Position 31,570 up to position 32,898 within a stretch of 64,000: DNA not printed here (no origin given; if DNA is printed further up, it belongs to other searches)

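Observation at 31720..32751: Membrane-anchored minimal actin-fold protein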

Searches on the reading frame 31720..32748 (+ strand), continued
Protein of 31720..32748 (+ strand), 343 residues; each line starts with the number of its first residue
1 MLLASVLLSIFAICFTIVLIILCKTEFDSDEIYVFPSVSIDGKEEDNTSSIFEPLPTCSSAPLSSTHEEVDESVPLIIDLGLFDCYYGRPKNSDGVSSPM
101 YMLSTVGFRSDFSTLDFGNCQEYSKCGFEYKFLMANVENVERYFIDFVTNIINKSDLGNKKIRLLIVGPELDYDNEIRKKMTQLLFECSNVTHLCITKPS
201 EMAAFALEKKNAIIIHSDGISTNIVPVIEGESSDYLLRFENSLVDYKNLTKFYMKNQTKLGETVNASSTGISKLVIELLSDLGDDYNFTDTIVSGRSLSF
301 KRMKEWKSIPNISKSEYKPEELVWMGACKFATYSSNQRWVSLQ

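Call 48: find_related_loci(query=window:31720-32748:+, collection=viral_contigs, flank=3000)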
Query window:31720-32748:+ (343 aa) in viral_contigs; peptide patterns used: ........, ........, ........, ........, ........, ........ (x = any residue, [..] = any of these).
7 stretches matched a pattern, but none encodes a relative of the query by tblastn (E <= 1e-3).

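Call 49: find_encoding_contigs(protein=P0006, flank=10000, max_places=2)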
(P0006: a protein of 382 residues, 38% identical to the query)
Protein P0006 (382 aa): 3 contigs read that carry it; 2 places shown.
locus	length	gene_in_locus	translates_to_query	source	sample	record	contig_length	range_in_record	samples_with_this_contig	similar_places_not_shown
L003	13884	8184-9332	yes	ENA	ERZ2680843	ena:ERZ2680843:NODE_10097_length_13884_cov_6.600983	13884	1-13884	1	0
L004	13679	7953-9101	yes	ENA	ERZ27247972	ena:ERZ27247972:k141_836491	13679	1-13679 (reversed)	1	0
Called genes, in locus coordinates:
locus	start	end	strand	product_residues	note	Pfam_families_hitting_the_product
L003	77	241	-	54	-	-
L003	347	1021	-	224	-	-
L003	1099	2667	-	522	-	-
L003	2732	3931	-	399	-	-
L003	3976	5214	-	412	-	PF00069:Pkinase, PF07714:PK_Tyr_Ser-Thr (weak)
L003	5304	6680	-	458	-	-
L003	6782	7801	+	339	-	PF00022:Actin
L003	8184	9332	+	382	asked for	PF00022:Actin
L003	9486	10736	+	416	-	-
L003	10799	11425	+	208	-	PF00025:Arf, PF00071:Ras, PF01926:MMR_HSR1, PF04670:Gtr1_RagA (weak), PF08477:Roc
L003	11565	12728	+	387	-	-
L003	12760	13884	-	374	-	?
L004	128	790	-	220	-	-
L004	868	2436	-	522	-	-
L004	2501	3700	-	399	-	-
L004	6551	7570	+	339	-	PF00022:Actin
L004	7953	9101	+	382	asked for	PF00022:Actin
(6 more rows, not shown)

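Call 50: find_encoding_contigs(protein=P0008, flank=5000, max_places=2)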
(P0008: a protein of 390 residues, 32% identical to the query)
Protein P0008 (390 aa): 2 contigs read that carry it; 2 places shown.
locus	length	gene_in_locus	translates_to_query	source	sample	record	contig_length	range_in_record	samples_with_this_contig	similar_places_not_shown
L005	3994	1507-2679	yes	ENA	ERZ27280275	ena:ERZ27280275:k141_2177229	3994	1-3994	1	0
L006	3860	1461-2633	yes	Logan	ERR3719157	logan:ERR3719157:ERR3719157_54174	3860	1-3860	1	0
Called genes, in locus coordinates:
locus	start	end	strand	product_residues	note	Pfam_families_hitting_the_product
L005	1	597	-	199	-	?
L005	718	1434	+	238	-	PF00929:RNase_T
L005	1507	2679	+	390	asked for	PF00022:Actin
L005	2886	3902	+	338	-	-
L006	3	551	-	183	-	?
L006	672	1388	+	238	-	PF00929:RNase_T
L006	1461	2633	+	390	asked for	PF00022:Actin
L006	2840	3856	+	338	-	-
